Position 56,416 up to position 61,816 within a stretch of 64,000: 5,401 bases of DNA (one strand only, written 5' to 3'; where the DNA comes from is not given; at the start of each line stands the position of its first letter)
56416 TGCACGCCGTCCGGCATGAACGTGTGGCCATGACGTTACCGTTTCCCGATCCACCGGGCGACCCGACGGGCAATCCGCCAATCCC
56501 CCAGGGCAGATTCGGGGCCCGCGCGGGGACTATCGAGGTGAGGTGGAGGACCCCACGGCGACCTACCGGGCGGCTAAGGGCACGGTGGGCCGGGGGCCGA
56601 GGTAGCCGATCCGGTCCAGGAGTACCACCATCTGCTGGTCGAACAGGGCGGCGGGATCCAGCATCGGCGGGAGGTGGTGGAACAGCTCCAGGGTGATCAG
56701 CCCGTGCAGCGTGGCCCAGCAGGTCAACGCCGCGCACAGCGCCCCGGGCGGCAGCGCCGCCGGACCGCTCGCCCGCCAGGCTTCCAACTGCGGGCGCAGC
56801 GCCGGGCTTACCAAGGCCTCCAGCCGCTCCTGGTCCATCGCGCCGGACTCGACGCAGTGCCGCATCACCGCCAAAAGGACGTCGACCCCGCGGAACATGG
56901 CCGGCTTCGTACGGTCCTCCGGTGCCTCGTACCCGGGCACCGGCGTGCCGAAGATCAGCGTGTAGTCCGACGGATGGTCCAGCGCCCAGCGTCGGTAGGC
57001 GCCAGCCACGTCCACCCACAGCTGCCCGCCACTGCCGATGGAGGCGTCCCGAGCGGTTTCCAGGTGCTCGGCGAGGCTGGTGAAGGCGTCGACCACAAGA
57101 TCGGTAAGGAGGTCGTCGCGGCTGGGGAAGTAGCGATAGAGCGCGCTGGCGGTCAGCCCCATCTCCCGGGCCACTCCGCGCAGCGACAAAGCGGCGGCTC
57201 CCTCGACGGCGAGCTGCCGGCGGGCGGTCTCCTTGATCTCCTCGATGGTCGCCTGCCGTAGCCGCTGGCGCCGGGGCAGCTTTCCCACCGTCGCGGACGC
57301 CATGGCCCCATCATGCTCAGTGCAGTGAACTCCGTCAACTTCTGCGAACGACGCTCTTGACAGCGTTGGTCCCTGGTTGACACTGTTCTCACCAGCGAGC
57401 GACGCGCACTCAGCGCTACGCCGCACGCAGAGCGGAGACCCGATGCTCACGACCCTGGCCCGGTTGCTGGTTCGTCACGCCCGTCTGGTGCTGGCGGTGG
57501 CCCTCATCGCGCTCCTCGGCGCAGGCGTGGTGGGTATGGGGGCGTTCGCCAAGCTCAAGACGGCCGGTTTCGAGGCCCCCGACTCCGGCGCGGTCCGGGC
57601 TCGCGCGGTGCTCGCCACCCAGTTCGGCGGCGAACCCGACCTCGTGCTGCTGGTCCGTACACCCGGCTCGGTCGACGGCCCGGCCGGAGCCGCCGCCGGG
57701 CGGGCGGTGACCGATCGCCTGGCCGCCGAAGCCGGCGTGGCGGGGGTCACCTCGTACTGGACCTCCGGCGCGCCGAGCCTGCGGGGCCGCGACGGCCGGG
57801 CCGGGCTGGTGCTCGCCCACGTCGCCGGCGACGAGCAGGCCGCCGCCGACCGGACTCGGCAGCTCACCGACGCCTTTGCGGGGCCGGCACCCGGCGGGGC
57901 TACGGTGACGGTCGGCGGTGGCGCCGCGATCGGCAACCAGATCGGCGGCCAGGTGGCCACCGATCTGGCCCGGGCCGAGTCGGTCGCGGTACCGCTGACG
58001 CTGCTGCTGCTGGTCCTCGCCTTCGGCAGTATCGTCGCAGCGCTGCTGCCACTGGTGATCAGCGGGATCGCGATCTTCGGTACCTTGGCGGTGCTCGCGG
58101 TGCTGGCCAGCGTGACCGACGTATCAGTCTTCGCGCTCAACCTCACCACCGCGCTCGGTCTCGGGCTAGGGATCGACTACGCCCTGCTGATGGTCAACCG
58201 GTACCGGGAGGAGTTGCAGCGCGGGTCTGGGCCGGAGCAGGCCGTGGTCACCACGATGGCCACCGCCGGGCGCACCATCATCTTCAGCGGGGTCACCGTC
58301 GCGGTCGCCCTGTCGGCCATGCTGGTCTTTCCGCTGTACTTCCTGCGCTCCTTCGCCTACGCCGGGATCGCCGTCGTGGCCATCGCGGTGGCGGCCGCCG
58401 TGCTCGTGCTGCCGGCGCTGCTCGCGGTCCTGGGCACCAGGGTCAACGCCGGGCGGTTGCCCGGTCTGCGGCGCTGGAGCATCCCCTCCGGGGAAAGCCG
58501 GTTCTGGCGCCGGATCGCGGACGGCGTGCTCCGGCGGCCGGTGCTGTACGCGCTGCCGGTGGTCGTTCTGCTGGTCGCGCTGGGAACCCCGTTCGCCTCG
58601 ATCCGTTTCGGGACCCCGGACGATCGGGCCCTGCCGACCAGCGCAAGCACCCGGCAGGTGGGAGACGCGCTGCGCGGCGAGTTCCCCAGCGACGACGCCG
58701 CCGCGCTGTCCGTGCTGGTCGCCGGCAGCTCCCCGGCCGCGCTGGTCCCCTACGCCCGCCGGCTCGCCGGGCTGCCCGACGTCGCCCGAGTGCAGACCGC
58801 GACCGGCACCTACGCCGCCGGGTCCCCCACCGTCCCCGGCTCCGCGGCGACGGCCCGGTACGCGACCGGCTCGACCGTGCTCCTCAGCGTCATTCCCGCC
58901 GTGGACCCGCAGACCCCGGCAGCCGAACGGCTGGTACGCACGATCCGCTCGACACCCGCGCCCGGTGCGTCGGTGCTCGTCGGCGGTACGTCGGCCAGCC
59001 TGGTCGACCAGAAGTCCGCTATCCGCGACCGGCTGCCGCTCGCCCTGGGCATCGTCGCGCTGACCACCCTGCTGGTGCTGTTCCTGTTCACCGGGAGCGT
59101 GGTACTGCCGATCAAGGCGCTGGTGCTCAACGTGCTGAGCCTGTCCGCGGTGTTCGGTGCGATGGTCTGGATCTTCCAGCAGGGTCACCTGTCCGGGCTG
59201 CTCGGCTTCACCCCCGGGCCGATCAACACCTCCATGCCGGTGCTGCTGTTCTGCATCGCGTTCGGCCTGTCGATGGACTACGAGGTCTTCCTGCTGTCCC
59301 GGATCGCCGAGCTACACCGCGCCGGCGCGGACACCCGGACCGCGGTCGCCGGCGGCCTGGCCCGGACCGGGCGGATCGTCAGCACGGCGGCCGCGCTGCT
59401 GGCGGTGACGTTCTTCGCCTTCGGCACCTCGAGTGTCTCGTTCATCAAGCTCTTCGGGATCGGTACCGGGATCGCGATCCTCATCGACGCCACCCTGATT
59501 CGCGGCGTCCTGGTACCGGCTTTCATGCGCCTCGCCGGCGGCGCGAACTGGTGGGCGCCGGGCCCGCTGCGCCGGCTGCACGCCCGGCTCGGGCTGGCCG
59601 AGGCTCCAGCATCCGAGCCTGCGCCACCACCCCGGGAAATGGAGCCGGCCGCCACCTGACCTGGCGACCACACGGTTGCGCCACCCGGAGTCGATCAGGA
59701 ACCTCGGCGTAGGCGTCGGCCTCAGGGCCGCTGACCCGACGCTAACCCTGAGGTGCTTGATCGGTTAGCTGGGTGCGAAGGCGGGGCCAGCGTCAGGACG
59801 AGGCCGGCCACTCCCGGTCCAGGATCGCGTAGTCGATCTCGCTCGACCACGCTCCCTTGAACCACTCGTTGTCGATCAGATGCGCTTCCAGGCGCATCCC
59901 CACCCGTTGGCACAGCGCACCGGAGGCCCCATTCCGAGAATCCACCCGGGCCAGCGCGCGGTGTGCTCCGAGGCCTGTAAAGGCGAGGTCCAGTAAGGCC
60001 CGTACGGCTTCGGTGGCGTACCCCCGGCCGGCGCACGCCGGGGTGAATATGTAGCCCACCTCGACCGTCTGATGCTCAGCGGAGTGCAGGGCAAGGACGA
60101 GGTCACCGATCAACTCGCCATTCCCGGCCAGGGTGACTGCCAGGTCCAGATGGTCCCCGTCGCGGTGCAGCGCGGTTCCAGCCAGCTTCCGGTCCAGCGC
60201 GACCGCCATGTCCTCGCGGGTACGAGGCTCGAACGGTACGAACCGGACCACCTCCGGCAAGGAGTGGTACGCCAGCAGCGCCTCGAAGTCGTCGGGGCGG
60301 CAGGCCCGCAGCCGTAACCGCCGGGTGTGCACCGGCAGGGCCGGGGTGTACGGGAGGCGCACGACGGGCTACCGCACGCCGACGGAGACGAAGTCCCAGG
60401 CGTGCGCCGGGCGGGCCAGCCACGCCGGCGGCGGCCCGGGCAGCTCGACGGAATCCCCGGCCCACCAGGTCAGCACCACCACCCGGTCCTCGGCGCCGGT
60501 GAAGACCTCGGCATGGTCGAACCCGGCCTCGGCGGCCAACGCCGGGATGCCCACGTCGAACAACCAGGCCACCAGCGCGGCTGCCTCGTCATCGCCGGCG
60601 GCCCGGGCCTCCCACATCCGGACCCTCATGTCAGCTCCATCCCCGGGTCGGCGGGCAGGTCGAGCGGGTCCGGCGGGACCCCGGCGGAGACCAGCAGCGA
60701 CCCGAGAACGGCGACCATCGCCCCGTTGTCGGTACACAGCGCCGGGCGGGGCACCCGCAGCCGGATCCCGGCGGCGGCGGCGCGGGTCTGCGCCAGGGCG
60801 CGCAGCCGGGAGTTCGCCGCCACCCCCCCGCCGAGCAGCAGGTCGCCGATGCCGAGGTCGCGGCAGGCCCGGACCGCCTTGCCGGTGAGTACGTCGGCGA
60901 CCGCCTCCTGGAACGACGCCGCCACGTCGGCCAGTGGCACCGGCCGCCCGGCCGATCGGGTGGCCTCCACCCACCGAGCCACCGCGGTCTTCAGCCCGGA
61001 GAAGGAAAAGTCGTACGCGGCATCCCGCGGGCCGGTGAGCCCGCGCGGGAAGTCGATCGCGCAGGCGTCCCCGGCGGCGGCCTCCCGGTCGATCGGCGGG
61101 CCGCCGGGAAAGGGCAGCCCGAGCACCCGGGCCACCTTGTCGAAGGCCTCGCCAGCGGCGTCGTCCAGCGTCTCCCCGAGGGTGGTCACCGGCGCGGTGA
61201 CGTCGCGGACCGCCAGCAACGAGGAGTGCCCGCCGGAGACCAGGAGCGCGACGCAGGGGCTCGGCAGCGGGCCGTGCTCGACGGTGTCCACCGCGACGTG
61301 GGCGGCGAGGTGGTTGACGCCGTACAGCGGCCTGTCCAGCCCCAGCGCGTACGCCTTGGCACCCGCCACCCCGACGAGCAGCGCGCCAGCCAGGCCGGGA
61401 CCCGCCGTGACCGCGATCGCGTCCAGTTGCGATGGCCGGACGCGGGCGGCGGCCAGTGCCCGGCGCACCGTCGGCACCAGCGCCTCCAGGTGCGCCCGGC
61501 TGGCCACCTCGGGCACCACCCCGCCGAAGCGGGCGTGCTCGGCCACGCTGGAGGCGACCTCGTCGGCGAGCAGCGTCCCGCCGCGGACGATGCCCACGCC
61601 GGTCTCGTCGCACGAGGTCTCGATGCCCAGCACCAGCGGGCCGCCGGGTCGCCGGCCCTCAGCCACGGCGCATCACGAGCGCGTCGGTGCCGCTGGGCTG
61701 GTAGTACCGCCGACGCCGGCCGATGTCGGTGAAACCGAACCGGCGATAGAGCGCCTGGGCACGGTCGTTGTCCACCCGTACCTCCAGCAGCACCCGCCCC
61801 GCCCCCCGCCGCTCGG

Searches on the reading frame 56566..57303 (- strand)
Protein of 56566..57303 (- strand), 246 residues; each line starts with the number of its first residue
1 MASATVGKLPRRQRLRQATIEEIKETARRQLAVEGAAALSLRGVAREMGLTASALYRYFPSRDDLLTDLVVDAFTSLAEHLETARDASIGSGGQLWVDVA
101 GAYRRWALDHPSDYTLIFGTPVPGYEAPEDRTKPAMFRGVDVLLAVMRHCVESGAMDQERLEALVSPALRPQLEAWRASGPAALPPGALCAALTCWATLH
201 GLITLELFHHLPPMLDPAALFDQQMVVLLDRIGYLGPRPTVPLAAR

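Call 42: search_protein_families(library=pfam, proteins=[window:56566-57303:-])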
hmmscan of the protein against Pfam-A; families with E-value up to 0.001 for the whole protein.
window:56566-57303:- (246 aa): 2 families
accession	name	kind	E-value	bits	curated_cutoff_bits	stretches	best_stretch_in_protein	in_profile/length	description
PF13305.11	TetR_C_33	-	5.5e-25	88.4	26.8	1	96-227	1-102/103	Tetracyclin repressor-like, C-terminal domain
PF00440.29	TetR_N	-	9e-11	41.8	24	1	25-67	3-45/47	Bacterial regulatory proteins, tetR family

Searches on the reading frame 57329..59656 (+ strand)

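Call 42: search_protein_families(library=pfam, proteins=[window:57329-59656:+])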
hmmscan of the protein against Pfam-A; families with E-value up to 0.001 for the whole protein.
window:57329-59656:+ (776 aa): 1 family
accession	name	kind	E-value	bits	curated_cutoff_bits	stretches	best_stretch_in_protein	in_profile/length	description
PF03176.21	MMPL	-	2.2e-74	250.8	20.5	2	87-406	8-332/333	MMPL family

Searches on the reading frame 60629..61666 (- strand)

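Call 42: search_protein_families(library=pfam, proteins=[window:60629-61666:-])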
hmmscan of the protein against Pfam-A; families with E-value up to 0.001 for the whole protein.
window:60629-61666:- (346 aa): 2 families
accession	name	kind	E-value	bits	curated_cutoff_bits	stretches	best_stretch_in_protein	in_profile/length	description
PF00814.31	TsaD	-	1.2e-88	297.7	24.8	1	32-319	2-263/264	tRNA N6-adenosine threonylcarbamoyltransferase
PF22521.2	HypF_C_2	-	5e-07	30.2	27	1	211-315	129-236/241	Carbamoyltransferase, Kae1-like Domain, second subdomain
